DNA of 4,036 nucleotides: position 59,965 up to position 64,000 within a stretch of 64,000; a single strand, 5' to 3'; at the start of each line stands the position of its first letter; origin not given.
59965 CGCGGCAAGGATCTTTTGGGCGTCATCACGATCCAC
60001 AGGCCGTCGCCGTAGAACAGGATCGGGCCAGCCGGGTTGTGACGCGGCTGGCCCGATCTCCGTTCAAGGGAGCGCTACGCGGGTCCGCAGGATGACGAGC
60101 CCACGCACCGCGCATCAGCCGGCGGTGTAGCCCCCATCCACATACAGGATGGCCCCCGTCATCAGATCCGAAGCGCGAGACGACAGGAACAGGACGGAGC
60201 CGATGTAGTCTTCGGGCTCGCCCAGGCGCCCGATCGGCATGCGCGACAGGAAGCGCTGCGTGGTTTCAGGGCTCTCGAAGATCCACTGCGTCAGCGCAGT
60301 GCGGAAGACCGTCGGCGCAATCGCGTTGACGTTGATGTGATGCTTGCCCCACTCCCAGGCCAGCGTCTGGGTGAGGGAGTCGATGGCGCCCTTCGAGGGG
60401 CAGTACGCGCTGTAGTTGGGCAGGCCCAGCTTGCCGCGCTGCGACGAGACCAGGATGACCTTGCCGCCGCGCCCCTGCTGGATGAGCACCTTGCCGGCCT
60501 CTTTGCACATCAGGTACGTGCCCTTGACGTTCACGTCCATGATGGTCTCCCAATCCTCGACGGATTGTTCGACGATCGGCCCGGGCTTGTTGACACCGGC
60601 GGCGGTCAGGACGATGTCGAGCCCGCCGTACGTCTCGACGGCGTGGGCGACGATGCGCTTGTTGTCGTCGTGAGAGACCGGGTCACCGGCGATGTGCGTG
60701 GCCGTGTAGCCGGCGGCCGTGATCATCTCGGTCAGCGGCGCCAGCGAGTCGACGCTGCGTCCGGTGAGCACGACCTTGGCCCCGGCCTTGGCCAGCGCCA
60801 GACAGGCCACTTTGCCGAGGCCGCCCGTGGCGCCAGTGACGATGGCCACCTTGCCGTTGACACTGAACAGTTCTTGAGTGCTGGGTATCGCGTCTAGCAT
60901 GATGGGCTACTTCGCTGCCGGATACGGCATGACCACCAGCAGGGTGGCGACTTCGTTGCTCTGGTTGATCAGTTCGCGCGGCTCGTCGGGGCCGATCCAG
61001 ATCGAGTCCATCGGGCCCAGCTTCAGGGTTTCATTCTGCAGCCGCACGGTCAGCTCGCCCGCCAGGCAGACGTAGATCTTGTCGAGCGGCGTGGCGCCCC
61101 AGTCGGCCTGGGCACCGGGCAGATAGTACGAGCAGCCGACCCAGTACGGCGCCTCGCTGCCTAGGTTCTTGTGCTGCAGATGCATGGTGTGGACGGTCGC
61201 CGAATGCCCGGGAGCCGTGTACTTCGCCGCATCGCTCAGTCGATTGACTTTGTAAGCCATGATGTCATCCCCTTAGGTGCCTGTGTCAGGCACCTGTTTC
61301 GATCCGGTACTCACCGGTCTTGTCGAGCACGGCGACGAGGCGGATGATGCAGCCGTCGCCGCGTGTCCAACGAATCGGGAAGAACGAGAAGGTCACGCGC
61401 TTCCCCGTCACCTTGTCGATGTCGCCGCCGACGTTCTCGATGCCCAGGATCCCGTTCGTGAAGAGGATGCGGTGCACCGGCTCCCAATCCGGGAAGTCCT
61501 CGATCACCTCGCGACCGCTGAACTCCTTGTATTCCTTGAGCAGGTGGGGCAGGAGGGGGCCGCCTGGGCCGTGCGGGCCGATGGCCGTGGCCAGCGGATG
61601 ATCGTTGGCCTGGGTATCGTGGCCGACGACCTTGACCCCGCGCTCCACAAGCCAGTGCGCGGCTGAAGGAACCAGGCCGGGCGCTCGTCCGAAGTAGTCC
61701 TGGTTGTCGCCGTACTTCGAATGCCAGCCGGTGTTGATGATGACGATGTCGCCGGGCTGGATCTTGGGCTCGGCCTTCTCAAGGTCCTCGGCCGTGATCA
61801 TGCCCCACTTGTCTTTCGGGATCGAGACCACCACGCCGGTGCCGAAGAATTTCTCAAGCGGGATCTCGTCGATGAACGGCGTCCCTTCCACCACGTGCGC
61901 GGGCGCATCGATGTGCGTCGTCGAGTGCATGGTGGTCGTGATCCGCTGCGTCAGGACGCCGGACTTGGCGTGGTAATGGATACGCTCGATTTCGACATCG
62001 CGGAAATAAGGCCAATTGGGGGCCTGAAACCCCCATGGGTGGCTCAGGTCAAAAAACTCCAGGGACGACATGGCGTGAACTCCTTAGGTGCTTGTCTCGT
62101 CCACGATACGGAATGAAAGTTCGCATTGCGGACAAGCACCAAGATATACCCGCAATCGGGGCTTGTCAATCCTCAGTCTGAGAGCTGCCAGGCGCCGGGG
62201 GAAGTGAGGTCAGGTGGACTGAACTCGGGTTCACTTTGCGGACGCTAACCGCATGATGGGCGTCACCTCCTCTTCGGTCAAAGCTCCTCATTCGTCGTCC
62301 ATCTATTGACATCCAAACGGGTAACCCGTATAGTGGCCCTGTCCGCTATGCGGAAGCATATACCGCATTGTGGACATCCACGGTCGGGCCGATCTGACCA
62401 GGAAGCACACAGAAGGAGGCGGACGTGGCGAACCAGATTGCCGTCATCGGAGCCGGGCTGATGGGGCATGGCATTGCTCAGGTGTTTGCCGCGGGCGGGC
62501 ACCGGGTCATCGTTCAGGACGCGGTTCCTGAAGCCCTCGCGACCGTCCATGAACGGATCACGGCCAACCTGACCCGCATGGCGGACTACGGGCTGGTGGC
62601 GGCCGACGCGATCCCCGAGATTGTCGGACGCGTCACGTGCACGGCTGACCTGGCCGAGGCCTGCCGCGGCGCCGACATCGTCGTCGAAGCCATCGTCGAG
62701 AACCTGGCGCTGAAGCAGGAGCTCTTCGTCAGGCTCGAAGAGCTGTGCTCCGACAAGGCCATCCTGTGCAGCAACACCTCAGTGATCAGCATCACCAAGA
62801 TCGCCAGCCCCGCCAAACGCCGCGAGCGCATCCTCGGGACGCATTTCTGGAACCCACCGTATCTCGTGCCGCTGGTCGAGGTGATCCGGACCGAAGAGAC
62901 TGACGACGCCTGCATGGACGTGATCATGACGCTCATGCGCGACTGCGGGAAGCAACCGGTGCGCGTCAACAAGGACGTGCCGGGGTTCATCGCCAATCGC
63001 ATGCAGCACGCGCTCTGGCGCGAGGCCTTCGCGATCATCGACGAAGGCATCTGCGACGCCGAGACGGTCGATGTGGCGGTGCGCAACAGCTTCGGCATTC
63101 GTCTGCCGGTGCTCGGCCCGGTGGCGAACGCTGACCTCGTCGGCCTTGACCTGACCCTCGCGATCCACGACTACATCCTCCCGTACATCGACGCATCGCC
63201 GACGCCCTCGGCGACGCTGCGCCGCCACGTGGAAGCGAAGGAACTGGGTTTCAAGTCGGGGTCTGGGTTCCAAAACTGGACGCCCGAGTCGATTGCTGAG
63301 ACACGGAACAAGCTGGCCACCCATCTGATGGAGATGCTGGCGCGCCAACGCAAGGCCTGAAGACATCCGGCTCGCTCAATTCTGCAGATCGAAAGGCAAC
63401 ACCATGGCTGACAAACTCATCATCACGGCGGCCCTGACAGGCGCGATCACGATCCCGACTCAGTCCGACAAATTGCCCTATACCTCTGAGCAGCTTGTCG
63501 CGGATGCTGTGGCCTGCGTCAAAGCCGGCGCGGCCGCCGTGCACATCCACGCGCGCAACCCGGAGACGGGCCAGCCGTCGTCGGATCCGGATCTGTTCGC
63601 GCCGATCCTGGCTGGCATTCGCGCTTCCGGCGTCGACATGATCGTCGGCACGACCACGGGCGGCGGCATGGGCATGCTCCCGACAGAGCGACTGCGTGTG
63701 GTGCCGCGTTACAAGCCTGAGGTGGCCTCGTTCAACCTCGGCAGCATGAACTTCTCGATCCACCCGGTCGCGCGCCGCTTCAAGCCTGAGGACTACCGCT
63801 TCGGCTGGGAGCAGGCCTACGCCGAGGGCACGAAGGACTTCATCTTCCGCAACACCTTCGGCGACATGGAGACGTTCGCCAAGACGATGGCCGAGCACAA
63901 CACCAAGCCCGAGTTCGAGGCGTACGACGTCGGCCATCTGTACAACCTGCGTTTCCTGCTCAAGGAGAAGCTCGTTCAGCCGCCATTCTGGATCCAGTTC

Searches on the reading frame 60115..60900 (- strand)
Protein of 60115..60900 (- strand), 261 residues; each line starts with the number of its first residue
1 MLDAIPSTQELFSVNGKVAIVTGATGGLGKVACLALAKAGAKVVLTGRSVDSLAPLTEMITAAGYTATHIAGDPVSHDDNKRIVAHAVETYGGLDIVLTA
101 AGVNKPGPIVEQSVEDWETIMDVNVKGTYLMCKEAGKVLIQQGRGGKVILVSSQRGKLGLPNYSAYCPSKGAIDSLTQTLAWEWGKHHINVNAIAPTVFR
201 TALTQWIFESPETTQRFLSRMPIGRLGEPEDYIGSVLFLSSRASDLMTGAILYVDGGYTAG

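Call 37: search_protein_families(library=pfam, proteins=[window:60115-60900:-], max_evalue=0.00001)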
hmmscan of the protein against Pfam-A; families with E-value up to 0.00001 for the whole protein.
window:60115-60900:- (261 aa): 3 families
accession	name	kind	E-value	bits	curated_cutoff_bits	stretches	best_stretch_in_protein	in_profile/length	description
PF13561.12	adh_short_C2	-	5.8e-57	193.4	27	1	23-259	1-236/236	Enoyl-(Acyl carrier protein) reductase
PF00106.31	adh_short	-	1.7e-49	168.4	26.6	1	17-208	1-191/195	short chain dehydrogenase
PF08659.16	KR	-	1.3e-15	58.2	22.6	1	19-179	3-162/180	KR domain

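Call 39: search_solved_structures(query=window:60115-60900:-, max_evalue=1e-30)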
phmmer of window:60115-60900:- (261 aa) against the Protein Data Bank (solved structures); distinct sequences matched with E-value up to 1e-30: 104 (the best 60 are shown).
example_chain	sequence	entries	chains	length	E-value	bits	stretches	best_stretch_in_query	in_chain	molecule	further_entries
5g4k_B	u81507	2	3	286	2e-66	227.1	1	10-259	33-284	OXIDOREDUCTASE, SHORT CHAIN DEHYDROGENASE/REDUCTASE FAMILY PROTEIN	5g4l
5g4k_A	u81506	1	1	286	2e-66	227.1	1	10-259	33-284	OXIDOREDUCTASE, SHORT CHAIN DEHYDROGENASE/REDUCTASE FAMILY PROTEIN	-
1vl8_A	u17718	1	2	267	6.3e-52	179.6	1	9-260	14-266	Gluconate 5-dehydrogenase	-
4j2h_A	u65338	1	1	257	3.9e-45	157.3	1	8-260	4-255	Short chain alcohol dehydrogenase-related dehydrogenase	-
4z9y_A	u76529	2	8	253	8.8e-45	156.2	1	12-260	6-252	2-deoxy-D-gluconate 3-dehydrogenase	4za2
3r1i_A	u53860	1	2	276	2.5e-44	154.7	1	7-260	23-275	Short-chain type dehydrogenase/reductase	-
8wwf_A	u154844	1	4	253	6.3e-44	153.4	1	10-260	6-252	(R)-DHPS dehydrogenase HpsO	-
4egf_A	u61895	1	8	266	4.1e-43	150.7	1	13-261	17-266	L-xylulose reductase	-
2et6_A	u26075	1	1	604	4.7e-43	150.5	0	12-209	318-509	(3R)-hydroxyacyl-CoA dehydrogenase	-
4g81_D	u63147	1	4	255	2.5e-42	148.1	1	10-260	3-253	Putative hexonate dehydrogenase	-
4ibo_A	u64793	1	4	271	4.7e-42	147.2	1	7-258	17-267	Gluconate dehydrogenase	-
4npc_A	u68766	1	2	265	9.1e-42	146.3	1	3-259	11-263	Sorbitol dehydrogenase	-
5u9p_A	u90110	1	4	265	8.7e-40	139.8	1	10-260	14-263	Gluconate 5-dehydrogenase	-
8y7r_A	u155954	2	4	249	3.3e-39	137.9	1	16-260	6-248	NAD(P)-dependent dehydrogenase (Short-subunit alcohol dehydrogenase family)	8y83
8w0o_A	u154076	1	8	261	4.8e-39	137.4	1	14-259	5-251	Dehydrogenase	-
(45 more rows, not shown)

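Call 45: search_protein_families(library=ncbifam, proteins=[window:60115-60900:-], max_evalue=0.00001)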
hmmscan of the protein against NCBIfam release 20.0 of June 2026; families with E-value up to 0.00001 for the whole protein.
window:60115-60900:- (261 aa): 226 families (the best 25 are shown)
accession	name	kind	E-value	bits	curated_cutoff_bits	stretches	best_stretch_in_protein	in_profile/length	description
NF006070.0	PRK08213.1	subfamily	1.2e-64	218.3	279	1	8-260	4-258/259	gluconate 5-dehydrogenase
NF005559.1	PRK07231.1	subfamily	8.3e-63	212.2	215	1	14-259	2-248/249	glucose 1-dehydrogenase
NF005309.0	PRK06841.1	subfamily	8.8e-62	208.9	286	1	5-259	4-253/255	GolD/DthD family dehydrogenase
TIGR01832.1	kduD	equivalog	1.9e-59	201.1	338.85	1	12-260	1-247/248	2-dehydro-3-deoxy-D-gluconate 5-dehydrogenase KduD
NF004791.0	PRK06138.1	equivalog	3.6e-58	196.8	312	1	14-260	3-251/252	SDR family oxidoreductase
NF004818.0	PRK06172.1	equivalog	3.9e-57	193.5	336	1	14-260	5-252/253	SDR family oxidoreductase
NF005390.0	PRK06935.1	equivalog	5e-56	189.9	369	1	9-259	8-256/258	2-dehydro-3-deoxy-D-gluconate 5-dehydrogenase KduD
NF052558.1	MBtsdlDhBudC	equivalog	5.4e-56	189.9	270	1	15-260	2-243/250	meso-2,3-butanediol dehydrogenase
NF004778.0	PRK06124.1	equivalog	8.5e-54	182.6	303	1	8-260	3-254/256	SDR family oxidoreductase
NF005711.0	PRK07523.1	subfamily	8.5e-53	179.5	413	1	9-260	3-253/255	SDR family oxidoreductase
NF006528.0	PRK08993.1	subfamily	6.6e-52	176.4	430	1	10-260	4-252/253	2-dehydro-3-deoxy-D-gluconate 5-dehydrogenase KduD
NF005681.0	PRK07478.1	subfamily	2.4e-51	174.6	267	1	14-258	4-249/254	SDR family oxidoreductase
TIGR01830.1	3oxo_ACP_reduc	equivalog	4.8e-50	170.5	297.75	1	19-257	1-237/239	3-oxoacyl-[acyl-carrier-protein] reductase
NF006493.1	PRK08936.1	subfamily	5.9e-50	170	420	1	14-259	5-251/261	glucose-1-dehydrogenase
NF053807.1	RhamDHLra1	equivalog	6.8e-50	170.1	400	1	15-258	3-247/252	L-rhamnose 1-dehydrogenase Lra1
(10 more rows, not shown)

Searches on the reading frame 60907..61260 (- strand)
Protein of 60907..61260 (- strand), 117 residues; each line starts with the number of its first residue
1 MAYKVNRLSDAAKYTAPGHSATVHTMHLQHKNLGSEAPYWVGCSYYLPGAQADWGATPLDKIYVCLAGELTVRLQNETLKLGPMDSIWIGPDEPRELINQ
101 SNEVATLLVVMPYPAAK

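Call 37: search_protein_families(library=pfam, proteins=[window:60907-61260:-], max_evalue=0.00001)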
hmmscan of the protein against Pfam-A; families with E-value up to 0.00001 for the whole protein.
window:60907-61260:- (117 aa): 1 family
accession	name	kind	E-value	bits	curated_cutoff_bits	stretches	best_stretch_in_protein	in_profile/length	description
PF07883.17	Cupin_2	-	1.8e-07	31.2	27.2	1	47-110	6-69/70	Cupin domain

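Call 45: search_protein_families(library=ncbifam, proteins=[window:60907-61260:-], max_evalue=0.00001)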
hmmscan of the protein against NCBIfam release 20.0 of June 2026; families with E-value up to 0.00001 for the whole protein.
window:60907-61260:- (117 aa): 1 family
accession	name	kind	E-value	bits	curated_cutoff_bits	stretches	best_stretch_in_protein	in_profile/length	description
NF050094.1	BetDgalsidMYCTU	equivalog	3.5e-22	78.7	175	1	4-115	2-112/113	beta-D-galactosidase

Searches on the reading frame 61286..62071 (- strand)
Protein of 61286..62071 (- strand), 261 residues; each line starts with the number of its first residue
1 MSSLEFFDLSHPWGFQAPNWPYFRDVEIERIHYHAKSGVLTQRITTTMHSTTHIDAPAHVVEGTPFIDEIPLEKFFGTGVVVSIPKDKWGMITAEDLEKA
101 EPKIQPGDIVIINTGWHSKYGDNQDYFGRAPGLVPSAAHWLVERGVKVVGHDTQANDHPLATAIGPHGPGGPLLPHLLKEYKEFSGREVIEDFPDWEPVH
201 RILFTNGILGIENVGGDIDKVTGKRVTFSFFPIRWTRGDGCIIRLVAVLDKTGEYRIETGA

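Call 37: search_protein_families(library=pfam, proteins=[window:61286-62071:-], max_evalue=0.00001)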
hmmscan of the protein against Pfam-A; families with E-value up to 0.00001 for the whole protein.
window:61286-62071:- (261 aa): 1 family
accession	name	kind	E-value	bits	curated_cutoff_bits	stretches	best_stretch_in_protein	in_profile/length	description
PF04199.19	Cyclase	-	1.1e-38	133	23.1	1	7-158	1-142/142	Putative cyclase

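Call 40: search_solved_structures(query=window:61286-62071:-, max_evalue=0.00001)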
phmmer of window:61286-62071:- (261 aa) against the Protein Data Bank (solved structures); distinct sequences matched with E-value up to 0.00001: 11.
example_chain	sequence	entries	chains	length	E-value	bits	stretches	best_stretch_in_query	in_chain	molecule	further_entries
1r61_A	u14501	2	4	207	2.4e-07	33.9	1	37-153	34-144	metal-dependent hydrolase | Hydrolase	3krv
4cog_A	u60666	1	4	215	3.1e-07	33.5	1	6-159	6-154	KYNURENINE FORMAMIDASE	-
4cz1_A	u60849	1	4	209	6.8e-07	32.3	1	3-157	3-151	KYNURENINE FORMAMIDASE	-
4co9_A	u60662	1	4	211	7e-07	32.3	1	3-157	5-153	KYNURENINE FORMAMIDASE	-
2b0a_A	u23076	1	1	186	1.8e-06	31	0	19-152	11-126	Hypothetical protein MJ0783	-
8f9x_A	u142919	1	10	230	2.1e-06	30.7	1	8-164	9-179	Cyclase family protein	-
4cob_A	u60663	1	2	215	2.9e-06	30.3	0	1-167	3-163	KYNURENINE FORMAMIDASE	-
5nnb_A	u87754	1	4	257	3.5e-06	30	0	39-162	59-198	isatin hydrolase A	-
4j0n_A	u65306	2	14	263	3.6e-06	30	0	44-155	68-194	Isatin hydrolase B | Putative uncharacterized protein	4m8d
5nna_A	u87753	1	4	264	3.9e-06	29.9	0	39-162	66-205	isatin hydrolase A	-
8hmo_A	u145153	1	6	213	6.8e-06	29.1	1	37-154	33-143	Metal-dependent hydrolase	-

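Call 45: search_protein_families(library=ncbifam, proteins=[window:61286-62071:-], max_evalue=0.00001)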
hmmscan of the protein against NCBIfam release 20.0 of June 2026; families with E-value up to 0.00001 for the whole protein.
window:61286-62071:- (261 aa): 1 family
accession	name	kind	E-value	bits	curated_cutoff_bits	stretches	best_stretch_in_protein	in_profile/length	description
TIGR03035.1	trp_arylform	equivalog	1.2e-14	54.8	223.05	1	6-157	2-148/206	arylformamidase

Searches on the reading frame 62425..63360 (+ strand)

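Call 37: search_protein_families(library=pfam, proteins=[window:62425-63360:+], max_evalue=0.00001)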
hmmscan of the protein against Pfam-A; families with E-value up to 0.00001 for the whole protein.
window:62425-63360:+ (311 aa): 5 families
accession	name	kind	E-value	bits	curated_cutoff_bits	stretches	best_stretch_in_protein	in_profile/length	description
PF02737.24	3HCDH_N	-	5.9e-61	205.9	22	1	4-184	1-179/180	3-hydroxyacyl-CoA dehydrogenase, NAD binding domain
PF00725.27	3HCDH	-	1.3e-18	67.7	22.1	1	187-284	1-96/97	3-hydroxyacyl-CoA dehydrogenase, C-terminal domain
PF03446.21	NAD_binding_2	-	2.5e-06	28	21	1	4-132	1-109/161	NAD binding domain of 6-phosphogluconate dehydrogenase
PF03807.23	F420_oxidored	-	2.7e-06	28.3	21.6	0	4-89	1-66/94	NADP oxidoreductase coenzyme F420-dependent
PF01210.29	NAD_Gly3P_dh_N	-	6.1e-06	26.7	23.1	0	4-114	1-99/158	NAD-dependent glycerol-3-phosphate dehydrogenase N-terminus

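Call 45: search_protein_families(library=ncbifam, proteins=[window:62425-63360:+], max_evalue=0.00001)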
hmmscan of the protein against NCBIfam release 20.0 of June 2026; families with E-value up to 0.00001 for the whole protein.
window:62425-63360:+ (311 aa): 20 families
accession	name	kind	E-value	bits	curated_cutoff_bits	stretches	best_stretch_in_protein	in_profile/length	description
NF006124.0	PRK08268.1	subfamily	1.2e-78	265.3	508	1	3-298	8-300/507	3-hydroxyacyl-CoA dehydrogenase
NF004474.0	PRK05808.1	subfamily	1.8e-68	230.9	408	1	3-284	4-281/283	3-hydroxybutyryl-CoA dehydrogenase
NF042925.1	FHMPC_DH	equivalog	2.6e-65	220.7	500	1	4-302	2-297/304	5-formyl-3-hydroxy-2-methylpyridine 4-carboxylate 5-dehydrogenase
NF004783.0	PRK06129.1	equivalog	7.6e-65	219.4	347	1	3-238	3-238/315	3-hydroxyacyl-CoA dehydrogenase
TIGR02279.1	PaaC-3OHAcCoADH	equivalog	2.4e-63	214.7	669.4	1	3-289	6-289/503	3-hydroxyacyl-CoA dehydrogenase PaaH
NF006125.0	PRK08269.1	equivalog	1.9e-60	204.7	427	1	3-308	6-319/334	3-hydroxybutyryl-CoA dehydrogenase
NF006722.0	PRK09260.1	equivalog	4.9e-60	203.2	429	1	1-286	1-282/289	3-hydroxyacyl-CoA dehydrogenase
NF005875.0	PRK07819.1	subfamily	7.2e-56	189.7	319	1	3-285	6-286/287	3-hydroxybutyryl-CoA dehydrogenase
NF005715.0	PRK07530.1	equivalog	9.4e-56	189.3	420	1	3-293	5-291/292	3-hydroxybutyryl-CoA dehydrogenase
NF004699.0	PRK06035.1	equivalog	2.6e-51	174.5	500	1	4-253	5-252/294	3-hydroxyacyl-CoA dehydrogenase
NF008727.0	PRK11730.1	equivalog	5.8e-50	170.4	870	1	3-308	314-615/717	fatty acid oxidation complex subunit alpha FadB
NF005716.0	PRK07531.1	equivalog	1.1e-47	163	592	1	2-231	4-229/495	carnitine 3-dehydrogenase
NF006143.0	PRK08293.1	equivalog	1.1e-46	159.4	312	1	3-286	5-288/291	3-hydroxyacyl-CoA dehydrogenase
TIGR02437.1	FadB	equivalog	5.4e-44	150.7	933.55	1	3-307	314-614/714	fatty acid oxidation complex subunit alpha FadB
NF008363.0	PRK11154.1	equivalog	3.7e-43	147.6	869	1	3-296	310-596/708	fatty acid oxidation complex subunit alpha FadJ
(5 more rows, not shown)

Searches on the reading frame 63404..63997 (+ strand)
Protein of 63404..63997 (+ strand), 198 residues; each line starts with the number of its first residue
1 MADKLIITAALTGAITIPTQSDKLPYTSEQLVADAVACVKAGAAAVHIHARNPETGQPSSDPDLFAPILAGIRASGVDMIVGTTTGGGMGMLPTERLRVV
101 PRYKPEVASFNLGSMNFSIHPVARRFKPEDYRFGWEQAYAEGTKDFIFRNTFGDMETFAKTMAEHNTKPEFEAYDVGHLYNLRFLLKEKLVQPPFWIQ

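Call 45: search_protein_families(library=ncbifam, proteins=[window:63404-63997:+], max_evalue=0.00001)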
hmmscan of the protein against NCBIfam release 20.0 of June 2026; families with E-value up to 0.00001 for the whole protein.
window:63404-63997:+ (198 aa): 4 families
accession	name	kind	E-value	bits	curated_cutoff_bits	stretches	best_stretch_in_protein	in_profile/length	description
NF053538.1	DixhxACActTsKce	equivalog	5.2e-70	235.9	430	1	3-198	5-197/310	3,5-dioxohexanoate:acetyl-CoA acetone transferase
NF052387.1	Lys_ferment_KCE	equivalog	7e-39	133.8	382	2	4-118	1-112/267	3-keto-5-aminohexanoate cleavage enzyme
NF053568.1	3OXCoAcCUPNH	equivalog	1.9e-29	102.8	350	1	5-118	4-114/274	3-oxoadipate:acetyl-CoA acetyltransferase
NF052389.1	Lys_KAL_CLE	exception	2e-27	96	725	1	4-118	170-281/440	bifunctional 3-aminobutyryl-CoA ammonia lyase/3-keto-5-aminohexanoate cleavage enzyme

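Call 46: search_protein_families(library=pfam, proteins=[window:63404-63997:+], max_evalue=0.00001)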
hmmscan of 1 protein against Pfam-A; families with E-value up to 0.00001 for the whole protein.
window:63404-63997:+ (198 aa): 1 family
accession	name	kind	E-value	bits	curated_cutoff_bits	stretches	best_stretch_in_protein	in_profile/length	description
PF05853.18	BKACE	-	9.8e-60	202.6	24.8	1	4-198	1-171/274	beta-keto acid cleavage enzyme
